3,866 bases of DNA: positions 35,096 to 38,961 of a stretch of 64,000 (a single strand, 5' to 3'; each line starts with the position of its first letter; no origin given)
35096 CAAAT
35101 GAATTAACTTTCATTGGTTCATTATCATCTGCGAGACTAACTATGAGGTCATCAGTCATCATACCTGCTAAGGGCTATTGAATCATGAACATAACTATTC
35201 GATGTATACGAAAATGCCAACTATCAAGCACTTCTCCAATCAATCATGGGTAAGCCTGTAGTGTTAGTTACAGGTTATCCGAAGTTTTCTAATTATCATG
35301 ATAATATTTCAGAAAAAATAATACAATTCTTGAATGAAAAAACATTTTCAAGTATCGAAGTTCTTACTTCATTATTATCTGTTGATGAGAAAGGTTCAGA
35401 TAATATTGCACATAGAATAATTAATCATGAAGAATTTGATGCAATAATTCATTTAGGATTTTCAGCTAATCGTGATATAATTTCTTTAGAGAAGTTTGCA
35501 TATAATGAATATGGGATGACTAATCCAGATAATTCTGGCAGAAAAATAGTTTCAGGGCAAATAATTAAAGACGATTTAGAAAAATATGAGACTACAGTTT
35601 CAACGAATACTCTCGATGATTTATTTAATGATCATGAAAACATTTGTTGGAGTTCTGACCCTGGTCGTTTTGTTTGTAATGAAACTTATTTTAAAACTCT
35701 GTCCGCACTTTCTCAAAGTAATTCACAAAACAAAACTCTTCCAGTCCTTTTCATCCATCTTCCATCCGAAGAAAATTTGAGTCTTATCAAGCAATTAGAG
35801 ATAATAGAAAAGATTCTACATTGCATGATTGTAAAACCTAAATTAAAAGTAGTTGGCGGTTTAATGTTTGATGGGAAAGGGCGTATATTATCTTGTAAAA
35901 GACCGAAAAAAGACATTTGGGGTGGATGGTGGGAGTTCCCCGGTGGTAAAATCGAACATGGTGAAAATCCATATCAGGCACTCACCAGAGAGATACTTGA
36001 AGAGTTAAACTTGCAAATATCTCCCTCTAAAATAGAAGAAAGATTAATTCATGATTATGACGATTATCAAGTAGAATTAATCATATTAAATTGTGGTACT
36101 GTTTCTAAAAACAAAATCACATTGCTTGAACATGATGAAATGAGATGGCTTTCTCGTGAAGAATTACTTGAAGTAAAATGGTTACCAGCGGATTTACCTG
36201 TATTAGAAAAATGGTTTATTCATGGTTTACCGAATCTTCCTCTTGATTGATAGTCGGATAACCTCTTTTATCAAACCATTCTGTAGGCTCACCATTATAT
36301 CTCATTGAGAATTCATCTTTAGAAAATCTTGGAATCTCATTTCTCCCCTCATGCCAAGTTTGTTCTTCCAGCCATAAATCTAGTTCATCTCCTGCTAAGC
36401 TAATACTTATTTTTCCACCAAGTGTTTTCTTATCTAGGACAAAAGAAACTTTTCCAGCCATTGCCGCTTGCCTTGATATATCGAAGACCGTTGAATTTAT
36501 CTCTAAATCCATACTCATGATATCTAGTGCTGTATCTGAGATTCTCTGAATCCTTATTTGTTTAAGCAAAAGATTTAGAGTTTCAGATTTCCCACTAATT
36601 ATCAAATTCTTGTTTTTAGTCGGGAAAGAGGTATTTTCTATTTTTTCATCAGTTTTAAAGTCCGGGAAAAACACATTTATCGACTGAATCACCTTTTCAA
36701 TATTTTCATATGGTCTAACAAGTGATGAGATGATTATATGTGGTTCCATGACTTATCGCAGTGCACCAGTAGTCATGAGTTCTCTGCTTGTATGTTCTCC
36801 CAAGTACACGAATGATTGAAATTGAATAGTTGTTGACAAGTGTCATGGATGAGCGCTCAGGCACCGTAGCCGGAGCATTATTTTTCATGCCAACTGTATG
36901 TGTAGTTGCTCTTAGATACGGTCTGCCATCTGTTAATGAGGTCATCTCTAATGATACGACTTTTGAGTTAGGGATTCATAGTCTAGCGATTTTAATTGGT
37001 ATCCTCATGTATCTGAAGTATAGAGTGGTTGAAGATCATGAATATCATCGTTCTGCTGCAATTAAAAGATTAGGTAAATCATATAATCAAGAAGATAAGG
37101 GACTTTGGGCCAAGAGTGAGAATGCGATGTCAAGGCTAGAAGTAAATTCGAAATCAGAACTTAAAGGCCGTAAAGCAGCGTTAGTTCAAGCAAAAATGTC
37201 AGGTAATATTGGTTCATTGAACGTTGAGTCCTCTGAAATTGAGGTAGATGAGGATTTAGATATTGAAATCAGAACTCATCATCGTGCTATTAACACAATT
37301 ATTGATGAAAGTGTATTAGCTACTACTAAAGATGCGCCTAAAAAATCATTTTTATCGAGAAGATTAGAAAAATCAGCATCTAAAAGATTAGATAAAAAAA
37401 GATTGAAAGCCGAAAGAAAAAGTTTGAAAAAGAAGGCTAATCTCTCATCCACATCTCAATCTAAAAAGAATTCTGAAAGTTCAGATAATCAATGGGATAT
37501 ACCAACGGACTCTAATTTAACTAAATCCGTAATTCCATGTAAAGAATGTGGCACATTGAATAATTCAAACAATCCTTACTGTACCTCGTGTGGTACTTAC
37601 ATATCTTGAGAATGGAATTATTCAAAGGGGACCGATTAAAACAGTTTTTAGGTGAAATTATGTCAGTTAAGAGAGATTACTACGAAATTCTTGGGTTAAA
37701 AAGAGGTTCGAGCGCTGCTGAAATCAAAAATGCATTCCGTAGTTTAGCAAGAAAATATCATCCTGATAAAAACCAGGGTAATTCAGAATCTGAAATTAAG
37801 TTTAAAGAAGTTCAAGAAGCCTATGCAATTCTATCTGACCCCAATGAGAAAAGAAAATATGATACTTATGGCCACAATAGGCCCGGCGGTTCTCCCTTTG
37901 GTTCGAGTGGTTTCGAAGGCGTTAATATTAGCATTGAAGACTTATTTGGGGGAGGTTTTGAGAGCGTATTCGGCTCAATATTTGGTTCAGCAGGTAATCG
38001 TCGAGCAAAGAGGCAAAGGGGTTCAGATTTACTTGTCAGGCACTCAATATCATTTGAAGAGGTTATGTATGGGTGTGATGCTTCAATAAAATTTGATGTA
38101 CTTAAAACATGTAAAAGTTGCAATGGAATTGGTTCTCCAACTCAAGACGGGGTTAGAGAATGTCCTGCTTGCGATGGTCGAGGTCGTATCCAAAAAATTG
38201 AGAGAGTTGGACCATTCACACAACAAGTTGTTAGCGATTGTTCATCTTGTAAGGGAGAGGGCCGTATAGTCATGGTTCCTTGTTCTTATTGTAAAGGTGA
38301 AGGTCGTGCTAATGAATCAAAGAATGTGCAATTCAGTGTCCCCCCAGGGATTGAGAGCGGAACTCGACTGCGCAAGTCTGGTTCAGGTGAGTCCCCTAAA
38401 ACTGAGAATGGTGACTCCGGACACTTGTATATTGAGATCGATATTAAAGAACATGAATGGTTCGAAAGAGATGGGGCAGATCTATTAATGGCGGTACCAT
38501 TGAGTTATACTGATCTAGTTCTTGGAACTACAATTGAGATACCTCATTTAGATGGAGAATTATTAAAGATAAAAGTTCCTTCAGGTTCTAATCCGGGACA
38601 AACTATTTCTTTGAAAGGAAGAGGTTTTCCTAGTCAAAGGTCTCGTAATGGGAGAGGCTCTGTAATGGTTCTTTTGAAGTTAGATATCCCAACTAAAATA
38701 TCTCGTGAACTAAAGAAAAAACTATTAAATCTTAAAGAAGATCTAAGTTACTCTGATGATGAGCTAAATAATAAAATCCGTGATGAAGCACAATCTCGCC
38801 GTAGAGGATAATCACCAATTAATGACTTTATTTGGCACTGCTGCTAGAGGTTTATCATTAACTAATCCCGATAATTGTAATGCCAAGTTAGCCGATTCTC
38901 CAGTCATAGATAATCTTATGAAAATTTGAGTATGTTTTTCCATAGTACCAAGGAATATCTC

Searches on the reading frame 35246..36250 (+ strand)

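Call 9: search_protein_families(library=pfam, proteins=[window:35246-36250:+], max_evalue=0.001)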
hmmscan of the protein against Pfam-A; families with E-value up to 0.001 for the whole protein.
window:35246-36250:+ (334 aa): 3 families
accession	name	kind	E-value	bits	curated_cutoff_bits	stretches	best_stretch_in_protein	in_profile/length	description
PF14815.12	NUDIX_4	-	4.8e-20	71.9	35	1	206-321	4-112/113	NUDIX domain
PF00293.34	NUDIX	-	1.5e-17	64.3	21.1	1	201-320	4-131/134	NUDIX domain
PF01470.22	Peptidase_C15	-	2.6e-15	57.4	22.7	1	6-174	3-169/204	Pyroglutamyl peptidase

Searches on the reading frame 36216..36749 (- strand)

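Call 9: search_protein_families(library=pfam, proteins=[window:36216-36749:-], max_evalue=0.001)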
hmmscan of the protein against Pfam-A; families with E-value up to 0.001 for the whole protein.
window:36216-36749:- (177 aa): 1 family
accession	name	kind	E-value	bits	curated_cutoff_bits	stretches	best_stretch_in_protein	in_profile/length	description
PF01877.22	RNA_binding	-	1.4e-06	29.1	26.9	1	5-107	2-111/120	RNA binding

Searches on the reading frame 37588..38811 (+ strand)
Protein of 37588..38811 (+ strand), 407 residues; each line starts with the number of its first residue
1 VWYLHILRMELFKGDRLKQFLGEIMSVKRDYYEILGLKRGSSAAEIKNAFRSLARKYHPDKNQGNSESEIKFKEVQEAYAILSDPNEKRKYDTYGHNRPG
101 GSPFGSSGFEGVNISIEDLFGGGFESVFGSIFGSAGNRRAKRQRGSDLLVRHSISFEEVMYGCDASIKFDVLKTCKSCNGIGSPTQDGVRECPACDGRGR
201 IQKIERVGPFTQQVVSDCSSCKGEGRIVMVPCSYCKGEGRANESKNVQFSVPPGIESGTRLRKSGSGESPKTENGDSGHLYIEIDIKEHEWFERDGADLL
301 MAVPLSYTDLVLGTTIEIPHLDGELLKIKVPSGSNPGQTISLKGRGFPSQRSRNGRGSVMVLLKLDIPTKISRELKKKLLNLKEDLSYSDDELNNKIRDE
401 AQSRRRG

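Call 10: search_protein_families(library=pfam, proteins=[window:37588-38811:+], max_evalue=0.001)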
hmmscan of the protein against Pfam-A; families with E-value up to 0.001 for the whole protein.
window:37588-38811:+ (407 aa): 4 families
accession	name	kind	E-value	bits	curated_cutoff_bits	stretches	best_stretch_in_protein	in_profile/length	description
PF01556.23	DnaJ_C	-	2.3e-36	125.6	26.6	1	150-368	3-152/152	DnaJ C terminal domain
PF00226.36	DnaJ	-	1e-25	90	27.8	1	30-92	1-63/63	DnaJ domain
PF00684.25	DnaJ_CXXCXGXG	-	2.8e-13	50.4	32.7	1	175-239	1-65/65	DnaJ central domain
PF15777.11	Anti-TRAP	-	8.8e-05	22.9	32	0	173-201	11-42/59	Tryptophan RNA-binding attenuator protein inhibitory protein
